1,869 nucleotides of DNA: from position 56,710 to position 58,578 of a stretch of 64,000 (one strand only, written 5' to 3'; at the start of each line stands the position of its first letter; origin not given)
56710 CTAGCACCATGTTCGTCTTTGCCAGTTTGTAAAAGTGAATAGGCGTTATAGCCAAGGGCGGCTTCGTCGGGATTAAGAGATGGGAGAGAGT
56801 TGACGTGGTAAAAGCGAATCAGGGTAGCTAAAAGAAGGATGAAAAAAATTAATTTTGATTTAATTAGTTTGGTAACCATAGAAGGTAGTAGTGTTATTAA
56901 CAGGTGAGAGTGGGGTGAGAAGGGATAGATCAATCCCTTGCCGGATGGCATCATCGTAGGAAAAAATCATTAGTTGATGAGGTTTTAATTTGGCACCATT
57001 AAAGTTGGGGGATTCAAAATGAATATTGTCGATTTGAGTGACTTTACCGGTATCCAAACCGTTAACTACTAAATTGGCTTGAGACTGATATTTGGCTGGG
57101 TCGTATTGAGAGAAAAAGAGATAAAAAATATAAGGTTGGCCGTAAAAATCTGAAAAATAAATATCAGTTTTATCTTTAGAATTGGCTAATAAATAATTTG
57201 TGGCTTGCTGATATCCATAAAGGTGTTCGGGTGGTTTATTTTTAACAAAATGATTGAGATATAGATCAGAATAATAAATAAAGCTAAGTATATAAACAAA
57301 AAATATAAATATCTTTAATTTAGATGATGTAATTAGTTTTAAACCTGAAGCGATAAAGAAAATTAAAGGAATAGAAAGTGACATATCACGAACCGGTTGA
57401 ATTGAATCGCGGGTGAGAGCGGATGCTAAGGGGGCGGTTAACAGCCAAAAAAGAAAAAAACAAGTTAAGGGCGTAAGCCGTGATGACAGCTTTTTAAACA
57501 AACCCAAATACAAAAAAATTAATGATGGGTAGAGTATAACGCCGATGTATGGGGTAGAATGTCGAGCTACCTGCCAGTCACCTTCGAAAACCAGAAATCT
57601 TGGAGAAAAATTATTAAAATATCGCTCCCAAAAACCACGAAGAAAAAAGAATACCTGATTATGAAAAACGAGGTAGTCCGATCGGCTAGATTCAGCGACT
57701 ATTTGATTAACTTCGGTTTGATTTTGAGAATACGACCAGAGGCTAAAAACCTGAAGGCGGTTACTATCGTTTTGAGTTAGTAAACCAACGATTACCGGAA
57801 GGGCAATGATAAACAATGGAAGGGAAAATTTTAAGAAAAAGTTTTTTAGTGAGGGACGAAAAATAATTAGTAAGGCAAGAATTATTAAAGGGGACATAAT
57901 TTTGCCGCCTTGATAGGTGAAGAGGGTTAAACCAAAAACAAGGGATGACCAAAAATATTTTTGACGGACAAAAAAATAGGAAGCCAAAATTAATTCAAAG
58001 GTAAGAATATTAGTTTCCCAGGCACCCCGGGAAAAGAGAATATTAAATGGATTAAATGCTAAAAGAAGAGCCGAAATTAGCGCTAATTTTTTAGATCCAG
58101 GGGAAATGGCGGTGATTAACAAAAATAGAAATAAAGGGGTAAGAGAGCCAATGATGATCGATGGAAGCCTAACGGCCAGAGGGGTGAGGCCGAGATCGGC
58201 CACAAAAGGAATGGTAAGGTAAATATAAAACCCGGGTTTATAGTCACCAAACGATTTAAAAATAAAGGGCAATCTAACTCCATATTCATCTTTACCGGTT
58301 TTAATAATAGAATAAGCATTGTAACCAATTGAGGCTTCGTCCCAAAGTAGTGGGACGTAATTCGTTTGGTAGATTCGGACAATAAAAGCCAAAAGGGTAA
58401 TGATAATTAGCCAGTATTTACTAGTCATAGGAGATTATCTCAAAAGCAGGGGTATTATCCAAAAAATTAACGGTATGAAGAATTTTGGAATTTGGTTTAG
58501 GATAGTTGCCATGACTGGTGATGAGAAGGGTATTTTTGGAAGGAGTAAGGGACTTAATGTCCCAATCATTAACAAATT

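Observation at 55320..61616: Tandem array of three PMT/ArnT-like GT-C paralogs plus a fourth related membrane protein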

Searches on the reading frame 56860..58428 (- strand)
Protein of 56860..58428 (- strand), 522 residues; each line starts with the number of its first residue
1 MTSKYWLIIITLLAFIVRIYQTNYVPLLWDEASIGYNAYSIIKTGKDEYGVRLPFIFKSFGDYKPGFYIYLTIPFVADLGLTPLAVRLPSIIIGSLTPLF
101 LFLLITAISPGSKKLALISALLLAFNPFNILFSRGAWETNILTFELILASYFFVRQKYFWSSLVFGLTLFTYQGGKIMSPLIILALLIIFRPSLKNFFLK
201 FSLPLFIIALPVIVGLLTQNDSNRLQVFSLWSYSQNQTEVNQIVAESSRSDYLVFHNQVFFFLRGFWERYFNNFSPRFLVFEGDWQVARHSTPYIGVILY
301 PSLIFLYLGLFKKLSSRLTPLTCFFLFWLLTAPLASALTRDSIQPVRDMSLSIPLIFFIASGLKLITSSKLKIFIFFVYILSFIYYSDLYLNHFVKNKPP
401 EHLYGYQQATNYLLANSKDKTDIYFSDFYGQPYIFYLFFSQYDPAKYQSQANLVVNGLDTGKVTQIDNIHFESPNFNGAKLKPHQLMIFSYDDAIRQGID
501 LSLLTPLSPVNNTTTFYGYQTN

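Call 4: search_protein_families(library=pfam, proteins=[window:56860-58428:-], max_evalue=0.01)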
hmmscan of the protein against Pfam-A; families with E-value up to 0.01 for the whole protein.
window:56860-58428:- (522 aa): 1 family
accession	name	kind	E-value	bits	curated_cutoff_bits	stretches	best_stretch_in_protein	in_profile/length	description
PF13231.12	PMT_2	-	0.00025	21.8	26.1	1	76-212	13-157/160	Dolichyl-phosphate-mannose-protein mannosyltransferase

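Call 10: search_protein_families(library=ncbifam, proteins=[window:56860-58428:-], max_evalue=0.01)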
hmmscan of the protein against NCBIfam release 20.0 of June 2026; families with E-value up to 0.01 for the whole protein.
window:56860-58428:- (522 aa): 1 family
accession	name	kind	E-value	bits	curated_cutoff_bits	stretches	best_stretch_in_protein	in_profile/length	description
TIGR03663.1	TIGR03663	subfamily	2.5e-10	40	126.25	1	7-155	4-139/435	flippase activity-associated protein Agl23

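Call 12: find_homologous_proteins(query=window:56860-58428:-, max_evalue=0.00001)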
Query window:56860-58428:- (522 aa): 3011 proteins with E <= 0.00001 among 8000 candidates; the best 120 are listed.
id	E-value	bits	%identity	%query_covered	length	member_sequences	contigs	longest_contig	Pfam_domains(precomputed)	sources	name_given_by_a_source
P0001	0.0e+0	1154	100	100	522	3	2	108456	-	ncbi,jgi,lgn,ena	ncbi:MAG: hypothetical protein WC596_03195 [Candidatus Shapirobacteria bacterium]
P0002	1.9e-292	989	84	100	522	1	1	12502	-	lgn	-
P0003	5.2e-288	974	81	100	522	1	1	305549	-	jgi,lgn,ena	-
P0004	2.1e-263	893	75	100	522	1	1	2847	PF13231.13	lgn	-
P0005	2.6e-252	856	73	100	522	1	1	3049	-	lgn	-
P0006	3.3e-212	724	62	100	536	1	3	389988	-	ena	-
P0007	1.9e-208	712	64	100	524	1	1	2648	PF13231.13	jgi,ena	-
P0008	5.5e-207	707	64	100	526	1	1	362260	-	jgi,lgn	jgi:4-amino-4-deoxy-L-arabinose transferase-like glycosyltransferase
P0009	6.5e-207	707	63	100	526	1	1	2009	-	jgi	jgi:4-amino-4-deoxy-L-arabinose transferase-like glycosyltransferase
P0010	4.6e-206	704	63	97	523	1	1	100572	-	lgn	-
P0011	2.6e-204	698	62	100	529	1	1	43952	PF13231.13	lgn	-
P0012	1.6e-203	696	61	100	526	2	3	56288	PF02366.25,PF13231.13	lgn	-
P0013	5.1e-203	694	63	98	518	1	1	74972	-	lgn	-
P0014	6.5e-202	690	62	100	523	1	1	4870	-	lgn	-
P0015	1.0e-201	690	59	100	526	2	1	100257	PF02366.25,PF13231.13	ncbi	ncbi:MAG: phospholipid carrier-dependent glycosyltransferase [Candidatus Shapirobacteria bacterium]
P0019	4.8e-200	684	60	100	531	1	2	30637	PF02366.25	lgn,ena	-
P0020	5.3e-200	684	59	100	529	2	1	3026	PF13231.13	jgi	-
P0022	4.1e-197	674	60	97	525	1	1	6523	PF02366.25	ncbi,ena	-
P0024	3.5e-196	671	59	100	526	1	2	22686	PF13231.13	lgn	-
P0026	6.0e-195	667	59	100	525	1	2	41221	PF13231.13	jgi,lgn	-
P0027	8.6e-195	667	59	100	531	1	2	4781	PF13231.13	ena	-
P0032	3.0e-190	652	59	99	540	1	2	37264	PF02366.25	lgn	-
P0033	1.2e-189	650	60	96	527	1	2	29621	PF02366.25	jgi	jgi:4-amino-4-deoxy-L-arabinose transferase-like glycosyltransferase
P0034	5.8e-189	647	59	100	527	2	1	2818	PF02366.25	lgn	-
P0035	8.3e-189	647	60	96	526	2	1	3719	PF02366.25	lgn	-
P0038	1.0e-186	640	58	99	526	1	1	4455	PF02366.25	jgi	-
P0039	1.0e-186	640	59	97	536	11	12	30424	PF02366.25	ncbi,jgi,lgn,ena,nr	ncbi:MAG TPA: phospholipid carrier-dependent glycosyltransferase [Candidatus Woesebacteria bacterium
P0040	2.2e-186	639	59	99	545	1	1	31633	PF02366.25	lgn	-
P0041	3.7e-186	638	59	97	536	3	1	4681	PF02366.25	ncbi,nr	ncbi:MAG: phospholipid carrier-dependent glycosyltransferase [Candidatus Shapirobacteria bacterium]|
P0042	1.6e-185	636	57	99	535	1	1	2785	PF02366.25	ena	-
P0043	2.5e-185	635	57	100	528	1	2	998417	-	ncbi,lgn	ncbi:MAG: hypothetical protein WAV41_04790 [Microgenomates group bacterium]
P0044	2.9e-185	635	58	100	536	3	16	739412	PF02366.25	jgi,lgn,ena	jgi:4-amino-4-deoxy-L-arabinose transferase-like glycosyltransferase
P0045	3.9e-185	635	57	100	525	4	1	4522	PF02366.25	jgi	-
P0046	4.5e-185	635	58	99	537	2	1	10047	PF02366.25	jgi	jgi:hypothetical protein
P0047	6.1e-185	634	58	100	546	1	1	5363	PF02366.25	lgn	-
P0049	2.6e-184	632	57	99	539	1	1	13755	PF02366.25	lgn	-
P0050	7.5e-184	631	57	97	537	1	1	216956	PF02366.25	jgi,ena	-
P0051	9.5e-184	630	57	100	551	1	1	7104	PF02366.25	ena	-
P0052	2.1e-183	629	57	97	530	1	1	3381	PF02366.25,PF13231.13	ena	-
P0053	3.3e-183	628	58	100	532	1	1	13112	PF13231.13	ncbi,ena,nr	ncbi:glycosyltransferase family 39 protein [Patescibacteria group bacterium]|nr:glycosyltransferase 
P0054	5.9e-183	628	55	97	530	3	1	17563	PF02366.25,PF13231.13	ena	-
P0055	3.2e-182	625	58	97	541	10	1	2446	PF02366.25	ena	-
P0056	4.2e-182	625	58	99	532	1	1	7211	PF02366.25,PF13231.13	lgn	-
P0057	4.3e-182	625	57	99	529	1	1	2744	PF02366.25,PF13231.13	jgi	-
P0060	1.2e-180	620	57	100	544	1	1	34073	PF02366.25,PF13231.13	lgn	-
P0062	2.3e-180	619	58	95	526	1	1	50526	PF02366.25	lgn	-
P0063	2.9e-180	619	57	100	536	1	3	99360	PF02366.25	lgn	-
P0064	3.4e-180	619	57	99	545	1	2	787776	PF02366.25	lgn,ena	-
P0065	3.8e-180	618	59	97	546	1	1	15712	PF02366.25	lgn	-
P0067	8.5e-180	617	57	97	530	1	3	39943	PF02366.25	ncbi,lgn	-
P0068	1.7e-179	616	56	99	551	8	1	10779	PF02366.25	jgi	-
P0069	2.0e-179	616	56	100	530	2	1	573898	PF02366.25,PF13231.13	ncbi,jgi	ncbi:MAG: phospholipid carrier-dependent glycosyltransferase [Candidatus Shapirobacteria bacterium]|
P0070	2.7e-179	616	57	100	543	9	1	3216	PF02366.25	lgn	-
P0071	3.3e-179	615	57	99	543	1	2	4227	PF02366.25,PF13231.13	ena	-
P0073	1.7e-178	613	57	97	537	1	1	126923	PF02366.25,PF13231.13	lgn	-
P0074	7.7e-178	611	57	99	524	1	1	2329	PF02366.25,PF13231.13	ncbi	-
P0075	8.7e-178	611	56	97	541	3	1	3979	PF02366.25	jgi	-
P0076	1.3e-177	610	57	100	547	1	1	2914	PF02366.25,PF13231.13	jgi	jgi:4-amino-4-deoxy-L-arabinose transferase-like glycosyltransferase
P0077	1.6e-177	610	56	97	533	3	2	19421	PF02366.25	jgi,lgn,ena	-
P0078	2.4e-177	609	57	99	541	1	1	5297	PF02366.25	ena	-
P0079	3.8e-177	608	56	99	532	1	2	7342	PF13231.13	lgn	-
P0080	4.3e-177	608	57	97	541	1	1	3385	PF02366.25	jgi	-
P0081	5.4e-177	608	55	99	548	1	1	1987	PF13231.13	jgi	jgi:4-amino-4-deoxy-L-arabinose transferase-like glycosyltransferase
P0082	6.5e-177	608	55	99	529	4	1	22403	PF02366.25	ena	-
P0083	8.2e-177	607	56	100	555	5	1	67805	PF02366.25,PF13231.13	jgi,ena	-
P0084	9.4e-177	607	56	100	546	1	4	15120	PF02366.25,PF13231.13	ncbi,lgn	-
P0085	9.7e-177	607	57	100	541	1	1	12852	PF02366.25,PF13231.13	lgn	-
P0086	1.8e-176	606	56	98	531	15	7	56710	PF02366.25,PF13231.13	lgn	-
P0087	6.7e-176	604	54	99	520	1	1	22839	PF13231.13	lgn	-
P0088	8.7e-176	604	56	100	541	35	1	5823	PF13231.13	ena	-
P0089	1.5e-175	603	56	99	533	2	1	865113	PF02366.25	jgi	jgi:4-amino-4-deoxy-L-arabinose transferase-like glycosyltransferase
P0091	1.6e-175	603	55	99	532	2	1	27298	PF02366.25,PF13231.13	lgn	-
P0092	1.7e-175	603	55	100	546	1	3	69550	PF02366.25,PF13231.13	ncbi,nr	ncbi:MAG: phospholipid carrier-dependent glycosyltransferase [Candidatus Shapirobacteria bacterium]|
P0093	3.6e-175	602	57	100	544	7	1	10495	PF13231.13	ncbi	-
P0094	3.7e-175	602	55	99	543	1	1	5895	PF02366.25,PF13231.13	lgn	-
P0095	3.8e-175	602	55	99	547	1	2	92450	PF13231.13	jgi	jgi:4-amino-4-deoxy-L-arabinose transferase-like glycosyltransferase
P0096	4.5e-175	602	53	99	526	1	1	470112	PF13231.13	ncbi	-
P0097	4.6e-175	602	56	99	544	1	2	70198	PF02366.25,PF13231.13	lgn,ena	-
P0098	4.7e-175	602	57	97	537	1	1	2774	PF02366.25,PF13231.13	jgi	jgi:4-amino-4-deoxy-L-arabinose transferase-like glycosyltransferase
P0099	5.0e-175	601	56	98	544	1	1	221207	PF02366.25,PF13231.13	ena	-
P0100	8.9e-175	601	56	100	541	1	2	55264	PF02366.25,PF13231.13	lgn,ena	-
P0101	9.2e-175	601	55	100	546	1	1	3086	PF02366.25,PF13231.13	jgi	-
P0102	9.8e-175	601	55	100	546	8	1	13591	PF02366.25,PF13231.13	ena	-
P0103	1.6e-174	600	56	99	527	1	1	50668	PF13231.13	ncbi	-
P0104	2.5e-174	599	56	99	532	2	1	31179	PF02366.25,PF13231.13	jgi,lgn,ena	jgi:hypothetical protein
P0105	2.6e-174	599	56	100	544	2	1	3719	PF02366.25,PF13231.13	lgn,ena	-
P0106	2.9e-174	599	55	99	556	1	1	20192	PF13231.13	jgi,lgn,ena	-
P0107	3.8e-174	599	55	100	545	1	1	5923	PF02366.25,PF13231.13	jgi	jgi:4-amino-4-deoxy-L-arabinose transferase-like glycosyltransferase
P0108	5.0e-174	598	57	99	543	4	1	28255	PF02366.25,PF13231.13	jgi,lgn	jgi:4-amino-4-deoxy-L-arabinose transferase-like glycosyltransferase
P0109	5.5e-174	598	54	99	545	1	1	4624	PF02366.25,PF13231.13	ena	-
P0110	7.2e-174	598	55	100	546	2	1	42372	PF02366.25,PF13231.13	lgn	-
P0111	7.9e-174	598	56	99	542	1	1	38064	PF02366.25,PF13231.13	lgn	-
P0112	8.4e-174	597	56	100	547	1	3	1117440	PF02366.25,PF13231.13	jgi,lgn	jgi:4-amino-4-deoxy-L-arabinose transferase-like glycosyltransferase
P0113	1.1e-173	597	55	99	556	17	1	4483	PF13231.13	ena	-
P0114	1.1e-173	597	54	99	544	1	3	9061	PF02366.25,PF13231.13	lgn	-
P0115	1.3e-173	597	55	97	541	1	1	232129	PF02366.25,PF13231.13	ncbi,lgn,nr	ncbi:MAG: phospholipid carrier-dependent glycosyltransferase [Candidatus Shapirobacteria bacterium]|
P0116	1.6e-173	596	55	100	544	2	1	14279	PF02366.25,PF13231.13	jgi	-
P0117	2.2e-173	596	56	100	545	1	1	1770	PF02366.25,PF13231.13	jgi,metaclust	metaclust:\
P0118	2.8e-173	596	54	97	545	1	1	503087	PF02366.25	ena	-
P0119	3.1e-173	596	54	99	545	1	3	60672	PF13231.13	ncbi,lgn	-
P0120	3.2e-173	596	56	100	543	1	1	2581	PF02366.25,PF13231.13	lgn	-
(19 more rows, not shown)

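Call 13: find_encoding_contigs(protein=P0003, flank=10000, max_places=2)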
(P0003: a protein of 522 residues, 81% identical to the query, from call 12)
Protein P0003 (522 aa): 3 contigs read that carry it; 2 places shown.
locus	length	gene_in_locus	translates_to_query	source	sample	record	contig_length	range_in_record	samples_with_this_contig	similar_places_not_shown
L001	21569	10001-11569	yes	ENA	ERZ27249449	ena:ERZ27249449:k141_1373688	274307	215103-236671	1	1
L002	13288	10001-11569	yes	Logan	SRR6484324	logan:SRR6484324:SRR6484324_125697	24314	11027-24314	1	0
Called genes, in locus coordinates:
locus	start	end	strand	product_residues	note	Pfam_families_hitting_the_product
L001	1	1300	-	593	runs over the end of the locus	-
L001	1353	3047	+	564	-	PF13231:PMT_2 (weak)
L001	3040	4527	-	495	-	-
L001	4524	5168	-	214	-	-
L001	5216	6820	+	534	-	-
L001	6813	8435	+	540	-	-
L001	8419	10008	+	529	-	PF02366:PMT (weak), PF13231:PMT_2 (weak)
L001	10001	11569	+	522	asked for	-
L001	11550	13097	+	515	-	-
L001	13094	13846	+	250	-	PF00535:Glycos_transf_2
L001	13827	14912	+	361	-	PF13439:Glyco_transf_4, PF00534:Glycos_transf_1, PF13692:Glyco_trans_1_4, PF20706:GT4-conflict (weak)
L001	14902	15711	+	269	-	PF00535:Glycos_transf_2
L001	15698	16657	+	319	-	PF10111:Glyco_tranf_2_2 (faint), PF13641:Glyco_tranf_2_3 (faint), PF00535:Glycos_transf_2 (weak)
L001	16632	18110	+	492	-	PF02310:B12-binding (weak), PF04055:Radical_SAM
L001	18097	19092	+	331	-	PF00535:Glycos_transf_2, PF13641:Glyco_tranf_2_3 (weak)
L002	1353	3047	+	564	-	PF13231:PMT_2 (weak)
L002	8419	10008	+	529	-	PF02366:PMT (weak), PF13231:PMT_2 (weak)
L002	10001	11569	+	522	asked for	-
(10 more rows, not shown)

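Call 14: find_encoding_contigs(protein=P0043, flank=10000, max_places=2)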
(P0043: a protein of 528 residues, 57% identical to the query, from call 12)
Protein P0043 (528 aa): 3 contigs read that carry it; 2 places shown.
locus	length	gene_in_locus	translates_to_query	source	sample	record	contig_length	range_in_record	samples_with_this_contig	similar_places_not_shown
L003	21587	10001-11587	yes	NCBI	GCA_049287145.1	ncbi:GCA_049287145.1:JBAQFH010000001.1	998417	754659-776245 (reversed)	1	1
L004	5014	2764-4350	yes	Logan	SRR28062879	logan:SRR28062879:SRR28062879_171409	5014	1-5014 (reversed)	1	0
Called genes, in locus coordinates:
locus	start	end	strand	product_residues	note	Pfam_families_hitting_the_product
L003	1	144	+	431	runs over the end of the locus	-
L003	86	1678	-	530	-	PF13231:PMT_2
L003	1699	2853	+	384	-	-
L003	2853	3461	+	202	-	-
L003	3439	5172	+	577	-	-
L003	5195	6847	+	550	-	PF13231:PMT_2 (weak)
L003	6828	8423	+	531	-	-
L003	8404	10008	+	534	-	PF13231:PMT_2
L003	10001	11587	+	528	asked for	-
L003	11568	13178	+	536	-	-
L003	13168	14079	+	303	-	PF00535:Glycos_transf_2, PF13641:Glyco_tranf_2_3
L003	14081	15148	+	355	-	PF13439:Glyco_transf_4, PF00534:Glycos_transf_1, PF13692:Glyco_trans_1_4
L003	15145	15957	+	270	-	PF00535:Glycos_transf_2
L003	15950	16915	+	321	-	PF00535:Glycos_transf_2, PF13632:Glyco_trans_2_3 (weak)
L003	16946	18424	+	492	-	PF02310:B12-binding, PF04055:Radical_SAM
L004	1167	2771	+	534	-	PF13231:PMT_2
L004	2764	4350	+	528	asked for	-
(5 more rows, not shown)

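Call 19: search_solved_structures(query=A1, max_evalue=1, show_alignments=3)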
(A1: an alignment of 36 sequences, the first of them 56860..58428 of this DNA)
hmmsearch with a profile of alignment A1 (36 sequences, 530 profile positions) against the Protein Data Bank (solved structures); distinct sequences matched with E-value up to 1: 0.

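Call 26: predict_structure(alignment_id=A1)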
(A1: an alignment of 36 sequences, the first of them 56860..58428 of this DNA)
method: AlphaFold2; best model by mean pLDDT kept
length: 522 residues; sequences in the alignment: 36
mean_pLDDT: 86.0   pTM: 0.87
mean pLDDT of the five models: 86.0, 85.1, 84.8, 84.3, 83.9
residues with pLDDT >= 90: 286; 70-90: 171; 50-70: 49; < 50: 16
segments of 3 or more residues with pLDDT < 50: 59-63, 285-291
pLDDT, mean of each block of 10 residues (from residue 1): 84 91 77 91 90 58 65 95 92 94 98 96 88 68 95 97 92 85 96 91 93 73 54 73 90 84 86 87 54 69 96 96 97 82 71 96 95 94 85 74 87 92 91 94 95 69 89 93 95 94 91 89 88
secondary structure, 60 per line:
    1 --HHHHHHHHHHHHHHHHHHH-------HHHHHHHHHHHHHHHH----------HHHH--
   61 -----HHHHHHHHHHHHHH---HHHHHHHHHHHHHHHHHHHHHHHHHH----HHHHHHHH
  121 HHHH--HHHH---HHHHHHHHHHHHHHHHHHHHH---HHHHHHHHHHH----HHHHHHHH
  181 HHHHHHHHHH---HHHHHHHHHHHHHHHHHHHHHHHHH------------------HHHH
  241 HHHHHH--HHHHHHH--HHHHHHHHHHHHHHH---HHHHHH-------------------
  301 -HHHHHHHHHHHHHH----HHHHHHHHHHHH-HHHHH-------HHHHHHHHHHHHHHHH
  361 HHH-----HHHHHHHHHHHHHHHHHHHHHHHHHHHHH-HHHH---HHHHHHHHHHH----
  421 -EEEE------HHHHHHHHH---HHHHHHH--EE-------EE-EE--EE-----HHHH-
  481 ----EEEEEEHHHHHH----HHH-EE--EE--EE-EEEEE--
elements in order: H3-21 H29-44 H55-58 H66-79 H83-108 H113-124 H127-130 H134-154 H158-168 H173-190 H194-218 H237-246 H249-255 H258-272 H276-281 H302-315 H320-331 H333-337 H345-363 H369-397 H399-402 H406-416 E422-425 H432-440 H444-450 H476-479 E485-490 H491-496 E516-520

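Call 29: fold_search(model_id=the predicted structure, library=pdb)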
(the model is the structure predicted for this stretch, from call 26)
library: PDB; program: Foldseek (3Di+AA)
matches with E <= 10: 171; with E <= 0.001: 12
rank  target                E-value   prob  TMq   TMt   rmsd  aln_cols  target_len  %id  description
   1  8b6l_I                5.8e-06  1.00  0.49  0.39  12.5       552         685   12  Subtomogram average of the human Sec61-TRAP-OSTA-translocon (released 2022-12-07)
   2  9n9j_I                2.6e-05  1.00  0.47  0.37  13.0       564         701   12  Structure of a GRP94 folding intermediate engaged with a CCDC134- and FKBP11-bound secretory translocon (released 2025-11-19)
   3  8agc_A                2.7e-05  1.00  0.49  0.39  13.3       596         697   12  Structure of yeast oligosaccharylransferase complex with lipid-linked oligosaccharide and non-acceptor peptide bound (released 2022-12-07)
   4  5ezm                  3.1e-05  1.00  0.56  0.55   7.6       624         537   10  Crystal Structure of ArnT from Cupriavidus metallidurans in the apo state (released 2016-02-17)
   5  6s7o_A                3.6e-05  1.00  0.50  0.42  12.8       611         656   12  Cryo-EM structure of human oligosaccharyltransferase complex OST-A (released 2019-12-18)
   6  7oci_F                7.3e-05  1.00  0.47  0.40  12.1       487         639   13  Cryo-EM structure of yeast Ost6p containing oligosaccharyltransferase complex (released 2022-02-16)
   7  8age_A                1.3e-04  1.00  0.49  0.41  11.6       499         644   13  Structure of yeast oligosaccharylransferase complex with acceptor peptide bound (released 2022-12-07)
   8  9s6t_A                1.9e-04  1.00  0.58  0.62   7.3       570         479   12  Ternary cryo-EM structure of chicken ALG12 with Dol25-PP-GlcNAc2Man7, Dol25-P-Man, and Fab (released 2026-03-18)
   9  9s6s_A                3.8e-04  1.00  0.46  0.45  11.4       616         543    9  Ternary cryo-EM structure of human ALG9 with Dol25-PP-GlcNAc2Man6, Dol25-P-Man and Fab (released 2026-03-18)
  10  6ezn_F                4.4e-04  1.00  0.49  0.40  12.7       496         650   12  Cryo-EM structure of the yeast oligosaccharyltransferase (OST) complex (released 2018-01-17)
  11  6s7t_A                5.2e-04  1.00  0.50  0.39  12.8       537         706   13  Cryo-EM structure of human oligosaccharyltransferase complex OST-B (released 2019-12-18)
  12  6c26_A                8.8e-04  1.00  0.42  0.35  13.3       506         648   14  The Cryo-EM structure of a eukaryotic oligosaccharyl transferase complex (released 2018-01-31)
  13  6w98_A                2.3e-03  1.00  0.41  0.19   8.7       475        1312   13  Single-Particle Cryo-EM Structure of Arabinofuranosyltransferase AftD from Mycobacteria (released 2020-05-13)
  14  8agb_A                2.6e-03  1.00  0.45  0.38  12.5       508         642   12  Structure of yeast oligosaccharylransferase complex with lipid-linked oligosaccharide bound (released 2022-12-07)
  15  9i5k_A                5.7e-03  1.00  0.44  0.47  11.3       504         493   12  Structure of the Chaetomium thermophilum Pmt4 homodimer (C2 symmetry) (released 2025-12-24)
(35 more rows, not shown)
